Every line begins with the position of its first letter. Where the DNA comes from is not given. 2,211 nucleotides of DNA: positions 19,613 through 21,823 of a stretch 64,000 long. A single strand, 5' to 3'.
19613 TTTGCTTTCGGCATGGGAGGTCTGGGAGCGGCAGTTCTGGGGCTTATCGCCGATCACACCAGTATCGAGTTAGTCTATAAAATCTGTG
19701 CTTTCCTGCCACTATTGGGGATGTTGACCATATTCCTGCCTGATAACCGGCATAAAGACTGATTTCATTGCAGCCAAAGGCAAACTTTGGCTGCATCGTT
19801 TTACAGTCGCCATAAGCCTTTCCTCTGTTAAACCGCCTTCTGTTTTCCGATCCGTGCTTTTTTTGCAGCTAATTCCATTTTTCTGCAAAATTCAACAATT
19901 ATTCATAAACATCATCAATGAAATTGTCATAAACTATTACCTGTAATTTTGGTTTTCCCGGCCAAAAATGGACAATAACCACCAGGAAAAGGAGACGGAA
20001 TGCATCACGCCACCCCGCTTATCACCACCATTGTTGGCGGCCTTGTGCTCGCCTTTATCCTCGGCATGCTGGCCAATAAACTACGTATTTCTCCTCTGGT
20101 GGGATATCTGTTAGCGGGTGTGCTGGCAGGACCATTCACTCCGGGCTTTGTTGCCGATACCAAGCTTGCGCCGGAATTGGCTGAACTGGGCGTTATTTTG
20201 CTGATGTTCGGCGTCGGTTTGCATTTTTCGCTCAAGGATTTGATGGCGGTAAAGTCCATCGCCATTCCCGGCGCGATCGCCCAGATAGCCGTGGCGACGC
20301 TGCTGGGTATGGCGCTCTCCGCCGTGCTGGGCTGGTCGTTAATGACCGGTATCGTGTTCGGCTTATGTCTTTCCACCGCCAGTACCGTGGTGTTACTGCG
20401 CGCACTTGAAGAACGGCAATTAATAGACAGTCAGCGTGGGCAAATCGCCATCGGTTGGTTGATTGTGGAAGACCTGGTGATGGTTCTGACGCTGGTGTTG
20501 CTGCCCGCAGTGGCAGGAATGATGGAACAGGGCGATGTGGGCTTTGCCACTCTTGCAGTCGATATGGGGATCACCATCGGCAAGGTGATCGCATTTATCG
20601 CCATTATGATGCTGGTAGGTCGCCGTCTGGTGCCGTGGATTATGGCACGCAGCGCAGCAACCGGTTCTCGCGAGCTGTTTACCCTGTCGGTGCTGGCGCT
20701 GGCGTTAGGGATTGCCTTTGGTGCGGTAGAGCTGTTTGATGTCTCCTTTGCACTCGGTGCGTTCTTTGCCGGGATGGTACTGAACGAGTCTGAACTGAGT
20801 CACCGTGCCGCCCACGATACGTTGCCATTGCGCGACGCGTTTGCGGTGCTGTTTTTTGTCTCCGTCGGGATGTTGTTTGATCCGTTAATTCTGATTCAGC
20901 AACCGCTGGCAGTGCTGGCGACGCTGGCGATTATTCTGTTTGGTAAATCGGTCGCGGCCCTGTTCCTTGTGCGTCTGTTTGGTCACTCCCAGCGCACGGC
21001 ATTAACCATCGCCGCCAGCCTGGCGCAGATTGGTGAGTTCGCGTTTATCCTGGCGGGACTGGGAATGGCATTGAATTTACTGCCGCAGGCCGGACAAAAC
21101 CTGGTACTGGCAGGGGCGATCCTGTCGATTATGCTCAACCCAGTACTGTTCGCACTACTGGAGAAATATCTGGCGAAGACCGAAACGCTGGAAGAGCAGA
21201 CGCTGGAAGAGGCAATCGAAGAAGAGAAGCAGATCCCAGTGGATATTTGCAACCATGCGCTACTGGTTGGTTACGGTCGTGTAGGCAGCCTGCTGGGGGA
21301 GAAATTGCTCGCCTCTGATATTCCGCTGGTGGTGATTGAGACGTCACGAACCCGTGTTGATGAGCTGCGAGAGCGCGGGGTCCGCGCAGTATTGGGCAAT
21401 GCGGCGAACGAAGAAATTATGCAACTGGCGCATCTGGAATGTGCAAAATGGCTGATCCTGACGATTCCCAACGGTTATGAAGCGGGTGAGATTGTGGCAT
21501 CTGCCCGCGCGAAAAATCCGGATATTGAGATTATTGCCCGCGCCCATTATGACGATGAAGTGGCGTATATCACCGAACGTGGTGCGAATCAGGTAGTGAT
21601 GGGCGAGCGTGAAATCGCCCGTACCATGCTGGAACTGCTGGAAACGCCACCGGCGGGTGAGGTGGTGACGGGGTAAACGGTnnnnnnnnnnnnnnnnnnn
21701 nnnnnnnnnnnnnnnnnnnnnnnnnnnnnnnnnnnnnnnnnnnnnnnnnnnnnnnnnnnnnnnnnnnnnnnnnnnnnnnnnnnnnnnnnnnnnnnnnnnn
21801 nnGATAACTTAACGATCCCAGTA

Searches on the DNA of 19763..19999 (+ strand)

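Call 8: search_dna_similar(query=window:19763-19999:+, collection=ecoli_genomes, mode=near, max_rows=30, rows=spread)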
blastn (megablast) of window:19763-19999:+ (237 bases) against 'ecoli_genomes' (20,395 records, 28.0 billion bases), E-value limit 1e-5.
Records with a match: 5423; places in all: 5425; records where one place covers at least 80% of the query: 5421.
Genomes with a match: 5423 of 5426; with a place that covers at least 80% of the query: 5421. Places per genome that has any: lowest 1, median 1, highest 2. On chromosomes: 5423 places; on plasmids: 2.
Best place of each record, by identity: >=99% 4319; 95-99% 1101; 60-80% 3.
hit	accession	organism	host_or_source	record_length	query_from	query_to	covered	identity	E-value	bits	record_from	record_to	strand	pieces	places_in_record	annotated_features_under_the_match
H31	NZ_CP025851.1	Escherichia coli strain 510016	Homo sapiens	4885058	1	237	100%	100.0%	5e-120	438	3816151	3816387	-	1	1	none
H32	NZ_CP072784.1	Escherichia coli strain JA0266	not applicable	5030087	1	237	100%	100.0%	5e-120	438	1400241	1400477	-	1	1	none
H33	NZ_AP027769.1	Escherichia coli strain 2017.03.02CC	Homo sapiens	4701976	1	237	100%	100.0%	5e-120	438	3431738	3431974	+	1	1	none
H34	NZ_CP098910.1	Escherichia coli strain CUVET19-970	Canis lupus familiaris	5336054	1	237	100%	100.0%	5e-120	438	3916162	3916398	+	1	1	none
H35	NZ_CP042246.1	Escherichia coli strain PU-1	Swine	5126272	1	237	100%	99.6%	2e-118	433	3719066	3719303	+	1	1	none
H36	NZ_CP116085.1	Escherichia coli strain DETEC-S566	ICU staff rectal swab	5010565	1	237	100%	99.6%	2e-118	433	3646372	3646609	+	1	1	none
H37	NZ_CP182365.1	Escherichia coli strain Br_54_kylling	-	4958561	1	237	100%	99.6%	2e-118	433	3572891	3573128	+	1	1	none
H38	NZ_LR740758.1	Escherichia coli strain BEN5202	Gallus gallus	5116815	1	237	100%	99.6%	2e-118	433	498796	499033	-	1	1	none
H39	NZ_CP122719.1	Escherichia coli strain ETEC1748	Sus scrofa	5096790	1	237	100%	99.6%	2e-118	433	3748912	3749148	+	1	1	none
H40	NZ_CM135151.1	Escherichia coli strain 51489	Homo sapiens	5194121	1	237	100%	99.6%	2e-118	433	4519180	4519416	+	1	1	none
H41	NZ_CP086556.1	Escherichia coli strain ESY002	Homo sapiens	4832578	1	237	100%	99.2%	1e-116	427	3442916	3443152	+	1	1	none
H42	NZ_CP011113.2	Escherichia coli strain RR1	Homo sapiens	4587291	1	237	100%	99.2%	1e-116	427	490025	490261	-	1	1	none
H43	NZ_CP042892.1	Escherichia coli O10:H32 strain NMBU-W12E19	surface water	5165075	1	237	100%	99.2%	1e-116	427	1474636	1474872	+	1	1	none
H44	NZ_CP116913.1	Escherichia coli strain MLI023K1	Homo sapiens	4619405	1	237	100%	99.2%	1e-116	427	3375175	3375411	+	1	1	none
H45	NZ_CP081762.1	Escherichia coli strain CX21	-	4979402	1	237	100%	99.2%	1e-116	427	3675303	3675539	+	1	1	none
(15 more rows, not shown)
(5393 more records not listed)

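Call 77: search_dna_similar(query=window:19896-19940:+, collection=ecoli_genomes, mode=near, max_rows=12, rows=spread, max_evalue=10)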
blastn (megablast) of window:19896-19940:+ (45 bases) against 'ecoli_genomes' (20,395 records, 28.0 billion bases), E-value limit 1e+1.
Records with a match: 5373; places in all: 5373; records where one place covers at least 80% of the query: 5373.
Genomes with a match: 5373 of 5426; with a place that covers at least 80% of the query: 5373. Places per genome that has any: lowest 1, median 1, highest 1. On chromosomes: 5371 places; on plasmids: 2.
Best place of each record, by identity: >=99% 1955; 95-99% 3418.
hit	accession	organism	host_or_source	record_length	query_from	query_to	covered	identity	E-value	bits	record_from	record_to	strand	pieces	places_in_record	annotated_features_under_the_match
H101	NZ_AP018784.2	Escherichia coli strain SK1144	-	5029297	1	45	100%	100.0%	2e-14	84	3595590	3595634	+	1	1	none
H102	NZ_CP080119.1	Escherichia coli strain M45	Homo sapiens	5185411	1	45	100%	100.0%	2e-14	84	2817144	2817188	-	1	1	none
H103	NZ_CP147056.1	Escherichia coli strain 1002W03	river water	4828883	1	45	100%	100.0%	2e-14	84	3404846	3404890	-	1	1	none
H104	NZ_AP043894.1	Escherichia coli strain JCM 20135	feces from diphtheria convalescent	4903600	1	45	100%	100.0%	2e-14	84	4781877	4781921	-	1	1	none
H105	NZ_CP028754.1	Escherichia coli strain A21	opossum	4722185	1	45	100%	97.8%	1e-12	79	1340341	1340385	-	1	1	none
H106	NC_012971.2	Escherichia coli BL21(DE3) strain BL21(DE3)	-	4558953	2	45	98%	97.7%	4e-12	77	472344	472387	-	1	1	none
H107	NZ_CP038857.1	Escherichia coli strain PigCaeca_2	pig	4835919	2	45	98%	97.7%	4e-12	77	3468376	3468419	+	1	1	none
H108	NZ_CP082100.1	Escherichia coli strain MS15047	Homo sapiens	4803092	2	45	98%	97.7%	4e-12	77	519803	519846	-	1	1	none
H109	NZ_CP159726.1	Escherichia coli strain Z22-7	hospital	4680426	2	45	98%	97.7%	4e-12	77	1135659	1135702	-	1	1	none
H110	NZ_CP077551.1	Escherichia coli O111:H2 strain 08-3342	Homo sapiens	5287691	2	45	98%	97.7%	4e-12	77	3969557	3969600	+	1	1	none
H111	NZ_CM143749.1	Escherichia coli strain KD0845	dog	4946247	2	45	98%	97.7%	4e-12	77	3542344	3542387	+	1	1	none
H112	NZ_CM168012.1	Escherichia coli strain PEC389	Sus scrofa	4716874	2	45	98%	95.5%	2e-10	71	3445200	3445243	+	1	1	none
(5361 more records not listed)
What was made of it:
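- The 45-nt ybaL promoter segment occurs once per genome in 5373 of 5426 genomes (call 77).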

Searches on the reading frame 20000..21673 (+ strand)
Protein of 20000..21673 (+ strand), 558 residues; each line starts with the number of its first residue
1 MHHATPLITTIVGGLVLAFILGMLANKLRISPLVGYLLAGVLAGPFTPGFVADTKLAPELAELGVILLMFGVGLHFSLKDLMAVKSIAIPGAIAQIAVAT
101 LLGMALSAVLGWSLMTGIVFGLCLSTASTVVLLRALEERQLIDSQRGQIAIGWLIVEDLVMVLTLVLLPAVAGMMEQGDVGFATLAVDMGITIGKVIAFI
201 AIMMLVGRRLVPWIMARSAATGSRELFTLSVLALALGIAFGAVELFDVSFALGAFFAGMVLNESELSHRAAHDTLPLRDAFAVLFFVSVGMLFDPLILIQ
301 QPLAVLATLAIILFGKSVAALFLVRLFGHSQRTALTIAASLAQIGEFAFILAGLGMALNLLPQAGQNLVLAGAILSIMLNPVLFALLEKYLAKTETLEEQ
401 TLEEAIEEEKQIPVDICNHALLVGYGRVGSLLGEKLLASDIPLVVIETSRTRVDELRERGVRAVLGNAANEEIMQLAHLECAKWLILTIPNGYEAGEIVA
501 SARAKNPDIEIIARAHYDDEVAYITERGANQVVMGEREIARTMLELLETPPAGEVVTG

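Call 17: find_homologous_proteins(query=window:20000-21673:+, max_evalue=1e-100)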
Query window:20000-21673:+ (558 aa): 8000 proteins with E <= 1e-100 among 8000 candidates; the best 120 are listed.
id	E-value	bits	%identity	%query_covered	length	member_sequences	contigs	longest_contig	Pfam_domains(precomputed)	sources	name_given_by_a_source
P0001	0.0e+0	1176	94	100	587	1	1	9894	PF00999.27,PF02254.25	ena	-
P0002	0.0e+0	1150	99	100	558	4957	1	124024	PF00999.27,PF02254.25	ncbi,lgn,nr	ncbi:Kef family K(+) transporter [Escherichia coli]|nr:Kef family K(+) transporter [Escherichia coli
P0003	0.0e+0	1136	97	100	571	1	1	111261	PF00999.27,PF02254.25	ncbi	-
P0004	0.0e+0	1131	97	100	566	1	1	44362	PF00999.27,PF02254.25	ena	-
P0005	0.0e+0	1125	97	100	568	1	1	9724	PF00999.27,PF02254.25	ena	-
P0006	0.0e+0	1122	98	100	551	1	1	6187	PF00999.27,PF02254.25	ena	-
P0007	0.0e+0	1112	98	100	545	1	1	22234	PF00999.27,PF02254.25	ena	-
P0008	0.0e+0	1109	95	100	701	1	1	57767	PF00999.27,PF02254.25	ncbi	-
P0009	0.0e+0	1109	97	100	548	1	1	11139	PF00999.27,PF02254.25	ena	-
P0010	0.0e+0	1109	75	79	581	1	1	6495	PF00999.27,PF02254.25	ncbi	-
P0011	0.0e+0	1108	96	100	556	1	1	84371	PF00999.27,PF02254.25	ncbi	-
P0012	0.0e+0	1107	95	100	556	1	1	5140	PF00999.27,PF02254.25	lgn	-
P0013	0.0e+0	1107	95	100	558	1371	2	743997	PF00999.27,PF02254.25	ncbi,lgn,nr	ncbi:cation:proton antiport protein [Salmonella enterica subsp. enterica serovar Stanley]|nr:cation:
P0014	0.0e+0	1106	97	100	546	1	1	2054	PF00999.27,PF02254.25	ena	-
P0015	0.0e+0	1104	95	100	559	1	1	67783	PF00999.27,PF02254.25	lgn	-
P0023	0.0e+0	1095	94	100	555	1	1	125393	PF00999.27,PF02254.25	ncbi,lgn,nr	ncbi:TPA: cation:proton antiport protein [Citrobacter rodentium]|nr:cation:proton antiport protein [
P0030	0.0e+0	1089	94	100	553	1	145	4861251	PF00999.27,PF02254.25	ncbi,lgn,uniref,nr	ncbi:TPA: YbaL family putative K(+) efflux transporter [Salmonella enterica]|uniref:Kef family K(+) 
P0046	0.0e+0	1078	91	100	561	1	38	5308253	PF00999.27,PF02254.25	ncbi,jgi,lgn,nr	ncbi:YbaL family putative K(+) efflux transporter [Klebsiella pneumoniae]|nr:YbaL family putative K(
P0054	0.0e+0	1076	93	100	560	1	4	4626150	PF00999.27,PF02254.25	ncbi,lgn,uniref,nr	ncbi:YbaL family putative K(+) efflux transporter [Enterobacter asburiae]|uniref:YbaL family putativ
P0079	0.0e+0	1062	91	100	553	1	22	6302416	PF00999.27,PF02254.25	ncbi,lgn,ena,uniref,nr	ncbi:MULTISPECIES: YbaL family putative K(+) efflux transporter [Klebsiella]|uniref:YbaL family puta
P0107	0.0e+0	1047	89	100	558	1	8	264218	PF00999.27,PF02254.25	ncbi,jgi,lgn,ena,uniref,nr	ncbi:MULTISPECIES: YbaL family putative K(+) efflux transporter [Atlantibacter]|uniref:YbaL family p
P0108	0.0e+0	1046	90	99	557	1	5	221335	PF00999.27,PF02254.25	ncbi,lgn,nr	ncbi:Kef family K(+) transporter [Pluralibacter gergoviae]|nr:Kef family K(+) transporter [Pluraliba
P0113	0.0e+0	1045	89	100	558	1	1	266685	PF00999.27,PF02254.25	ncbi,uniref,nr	ncbi:YbaL family putative K(+) efflux transporter [Cedecea colo]|uniref:Kef family K(+) transporter 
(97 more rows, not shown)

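Call 18: find_encoding_contigs(protein=P0030, flank=2000, max_places=1)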
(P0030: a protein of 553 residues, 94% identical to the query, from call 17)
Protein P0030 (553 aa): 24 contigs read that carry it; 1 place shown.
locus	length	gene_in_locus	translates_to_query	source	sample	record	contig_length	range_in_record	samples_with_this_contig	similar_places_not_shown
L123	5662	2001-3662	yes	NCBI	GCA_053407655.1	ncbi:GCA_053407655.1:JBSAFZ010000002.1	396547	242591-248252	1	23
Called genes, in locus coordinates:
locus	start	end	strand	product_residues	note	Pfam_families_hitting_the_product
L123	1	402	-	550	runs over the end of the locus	PF00149:Metallophos, PF02872:5_nucleotid_C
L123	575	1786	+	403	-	PF07690:MFS_1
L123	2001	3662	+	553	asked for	PF00999:Na_H_Exchanger, PF02254:TrkA_N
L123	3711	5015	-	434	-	PF00294:PfkB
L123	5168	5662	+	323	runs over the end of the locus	PF10340:Say1_Mug180, PF20434:BD-FAE, PF07859:Abhydrolase_3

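Call 19: find_encoding_contigs(protein=P0023, flank=2000, max_places=1)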
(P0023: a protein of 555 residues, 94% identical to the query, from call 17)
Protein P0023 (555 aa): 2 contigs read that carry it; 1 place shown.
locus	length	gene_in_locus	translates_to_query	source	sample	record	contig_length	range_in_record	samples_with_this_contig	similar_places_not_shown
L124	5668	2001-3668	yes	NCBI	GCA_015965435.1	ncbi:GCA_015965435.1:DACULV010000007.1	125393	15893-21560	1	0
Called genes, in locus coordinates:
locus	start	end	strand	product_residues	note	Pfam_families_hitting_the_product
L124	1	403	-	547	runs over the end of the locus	PF00149:Metallophos, PF02872:5_nucleotid_C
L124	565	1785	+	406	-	PF07690:MFS_1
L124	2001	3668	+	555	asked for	PF00999:Na_H_Exchanger, PF02254:TrkA_N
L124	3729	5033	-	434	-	PF00294:PfkB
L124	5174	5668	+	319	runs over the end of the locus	PF10340:Say1_Mug180, PF20434:BD-FAE, PF07859:Abhydrolase_3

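Call 20: find_encoding_contigs(protein=P0046, flank=2000, max_places=1)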
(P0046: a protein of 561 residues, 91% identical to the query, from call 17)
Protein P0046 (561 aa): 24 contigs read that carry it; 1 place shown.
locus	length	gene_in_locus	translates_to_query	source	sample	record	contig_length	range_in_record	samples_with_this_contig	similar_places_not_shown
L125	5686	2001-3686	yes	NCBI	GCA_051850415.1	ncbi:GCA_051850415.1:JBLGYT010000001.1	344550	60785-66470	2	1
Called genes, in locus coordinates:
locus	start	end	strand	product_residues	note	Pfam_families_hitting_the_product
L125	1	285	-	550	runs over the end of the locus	PF00149:Metallophos, PF02872:5_nucleotid_C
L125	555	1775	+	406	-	PF07690:MFS_1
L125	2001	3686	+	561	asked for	PF00999:Na_H_Exchanger, PF02254:TrkA_N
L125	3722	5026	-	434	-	PF00294:PfkB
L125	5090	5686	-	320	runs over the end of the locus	PF00762:Ferrochelatase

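Call 21: find_encoding_contigs(protein=P0054, flank=2000, max_places=1)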
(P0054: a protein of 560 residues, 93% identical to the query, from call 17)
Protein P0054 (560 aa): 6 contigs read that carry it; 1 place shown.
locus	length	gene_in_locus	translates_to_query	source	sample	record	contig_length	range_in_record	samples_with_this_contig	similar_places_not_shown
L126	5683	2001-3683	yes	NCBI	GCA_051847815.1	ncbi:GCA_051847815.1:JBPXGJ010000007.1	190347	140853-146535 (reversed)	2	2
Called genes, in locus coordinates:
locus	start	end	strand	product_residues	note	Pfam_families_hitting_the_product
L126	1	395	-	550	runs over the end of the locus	PF00149:Metallophos, PF02872:5_nucleotid_C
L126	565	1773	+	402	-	PF07690:MFS_1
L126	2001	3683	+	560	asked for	PF00999:Na_H_Exchanger, PF02254:TrkA_N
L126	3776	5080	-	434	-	PF00294:PfkB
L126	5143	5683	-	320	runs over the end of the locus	PF00762:Ferrochelatase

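Call 22: find_encoding_contigs(protein=P0079, flank=2000, max_places=1)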
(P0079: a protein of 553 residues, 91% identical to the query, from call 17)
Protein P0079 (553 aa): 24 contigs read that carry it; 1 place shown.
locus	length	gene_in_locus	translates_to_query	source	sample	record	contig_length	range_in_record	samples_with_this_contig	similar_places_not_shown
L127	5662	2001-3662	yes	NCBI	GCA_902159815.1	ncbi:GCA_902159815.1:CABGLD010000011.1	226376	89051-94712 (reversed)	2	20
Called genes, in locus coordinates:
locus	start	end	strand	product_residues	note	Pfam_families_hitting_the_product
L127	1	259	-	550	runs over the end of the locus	PF00149:Metallophos, PF02872:5_nucleotid_C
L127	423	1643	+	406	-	PF07690:MFS_1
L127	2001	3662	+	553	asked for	PF00999:Na_H_Exchanger, PF02254:TrkA_N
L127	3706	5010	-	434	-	PF00294:PfkB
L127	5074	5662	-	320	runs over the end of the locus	PF00762:Ferrochelatase, PF01903:CbiX (faint)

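Call 23: find_encoding_contigs(protein=P0107, flank=2000, max_places=1)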
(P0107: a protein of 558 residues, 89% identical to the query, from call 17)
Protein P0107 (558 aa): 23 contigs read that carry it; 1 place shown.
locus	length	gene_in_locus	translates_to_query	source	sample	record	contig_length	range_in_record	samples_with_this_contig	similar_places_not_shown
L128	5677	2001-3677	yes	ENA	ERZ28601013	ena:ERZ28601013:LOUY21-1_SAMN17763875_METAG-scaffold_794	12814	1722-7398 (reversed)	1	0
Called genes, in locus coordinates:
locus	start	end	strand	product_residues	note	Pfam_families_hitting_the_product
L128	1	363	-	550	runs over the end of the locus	PF00149:Metallophos, PF02872:5_nucleotid_C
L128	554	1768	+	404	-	PF07690:MFS_1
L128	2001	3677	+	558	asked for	PF00999:Na_H_Exchanger, PF02254:TrkA_N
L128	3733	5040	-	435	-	PF00294:PfkB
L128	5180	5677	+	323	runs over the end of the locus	PF10340:Say1_Mug180, PF20434:BD-FAE, PF07859:Abhydrolase_3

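Call 24: find_encoding_contigs(protein=P0108, flank=2000, max_places=1)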
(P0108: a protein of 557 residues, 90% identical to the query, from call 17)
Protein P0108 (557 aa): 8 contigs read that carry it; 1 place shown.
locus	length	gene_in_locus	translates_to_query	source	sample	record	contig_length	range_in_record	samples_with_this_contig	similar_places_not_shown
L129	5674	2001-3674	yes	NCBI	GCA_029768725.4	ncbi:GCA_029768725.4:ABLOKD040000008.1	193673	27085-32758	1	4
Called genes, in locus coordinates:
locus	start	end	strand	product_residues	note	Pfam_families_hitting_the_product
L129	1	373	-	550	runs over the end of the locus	PF00149:Metallophos, PF02872:5_nucleotid_C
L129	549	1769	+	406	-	PF07690:MFS_1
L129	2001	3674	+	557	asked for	PF00999:Na_H_Exchanger, PF02254:TrkA_N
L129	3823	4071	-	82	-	PF01381:HTH_3 (weak)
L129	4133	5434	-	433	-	PF00294:PfkB (weak)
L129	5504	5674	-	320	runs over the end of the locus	PF00762:Ferrochelatase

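Call 25: find_encoding_contigs(protein=P0113, flank=2000, max_places=1)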
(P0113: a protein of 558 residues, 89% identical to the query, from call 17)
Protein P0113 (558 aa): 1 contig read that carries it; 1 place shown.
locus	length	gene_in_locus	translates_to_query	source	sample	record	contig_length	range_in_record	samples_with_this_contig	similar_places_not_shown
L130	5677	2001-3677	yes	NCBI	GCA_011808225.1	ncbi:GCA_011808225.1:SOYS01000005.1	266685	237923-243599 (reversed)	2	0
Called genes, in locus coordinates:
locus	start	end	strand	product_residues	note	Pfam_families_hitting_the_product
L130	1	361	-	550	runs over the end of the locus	PF00149:Metallophos, PF02872:5_nucleotid_C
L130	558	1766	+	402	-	PF07690:MFS_1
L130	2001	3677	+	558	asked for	PF00999:Na_H_Exchanger, PF02254:TrkA_N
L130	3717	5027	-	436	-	PF13657:Couple_hipA, PF07804:HipA_C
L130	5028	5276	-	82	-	PF12844:HTH_19 (weak), PF01381:HTH_3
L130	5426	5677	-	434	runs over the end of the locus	PF00294:PfkB (weak)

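Call 50: find_encoding_contigs(protein=P0003, flank=1500, max_places=1)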
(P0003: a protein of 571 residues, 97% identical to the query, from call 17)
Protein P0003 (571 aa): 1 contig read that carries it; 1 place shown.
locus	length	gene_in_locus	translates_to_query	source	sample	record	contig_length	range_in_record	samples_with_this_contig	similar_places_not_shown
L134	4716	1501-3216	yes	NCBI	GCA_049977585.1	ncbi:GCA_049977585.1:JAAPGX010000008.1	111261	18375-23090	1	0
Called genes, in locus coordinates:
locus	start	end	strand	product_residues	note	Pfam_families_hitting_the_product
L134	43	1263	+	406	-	PF07690:MFS_1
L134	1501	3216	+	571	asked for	PF00999:Na_H_Exchanger, PF02254:TrkA_N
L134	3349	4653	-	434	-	PF00294:PfkB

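Call 51: find_encoding_contigs(protein=P0011, flank=1500, max_places=1)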
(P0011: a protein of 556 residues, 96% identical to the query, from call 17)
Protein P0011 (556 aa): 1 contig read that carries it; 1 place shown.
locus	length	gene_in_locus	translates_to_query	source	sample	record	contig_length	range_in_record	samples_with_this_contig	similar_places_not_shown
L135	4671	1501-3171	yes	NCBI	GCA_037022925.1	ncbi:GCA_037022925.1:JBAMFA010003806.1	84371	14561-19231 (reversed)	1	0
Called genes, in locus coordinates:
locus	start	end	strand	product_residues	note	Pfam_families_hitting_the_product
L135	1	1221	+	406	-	PF07690:MFS_1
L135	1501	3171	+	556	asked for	PF00999:Na_H_Exchanger, PF02254:TrkA_N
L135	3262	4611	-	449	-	PF00294:PfkB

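Call 52: find_encoding_contigs(protein=P0008, flank=1500, max_places=1)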
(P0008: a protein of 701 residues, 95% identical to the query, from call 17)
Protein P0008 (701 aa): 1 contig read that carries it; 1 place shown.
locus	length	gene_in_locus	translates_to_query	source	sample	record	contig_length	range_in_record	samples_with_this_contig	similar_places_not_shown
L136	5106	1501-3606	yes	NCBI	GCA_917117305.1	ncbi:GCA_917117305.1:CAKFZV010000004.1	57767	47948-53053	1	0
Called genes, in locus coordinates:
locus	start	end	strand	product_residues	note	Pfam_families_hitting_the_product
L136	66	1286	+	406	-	PF07690:MFS_1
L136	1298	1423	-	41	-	-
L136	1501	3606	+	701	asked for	PF00999:Na_H_Exchanger, PF02254:TrkA_N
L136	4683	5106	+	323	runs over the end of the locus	PF10340:Say1_Mug180, PF20434:BD-FAE, PF07859:Abhydrolase_3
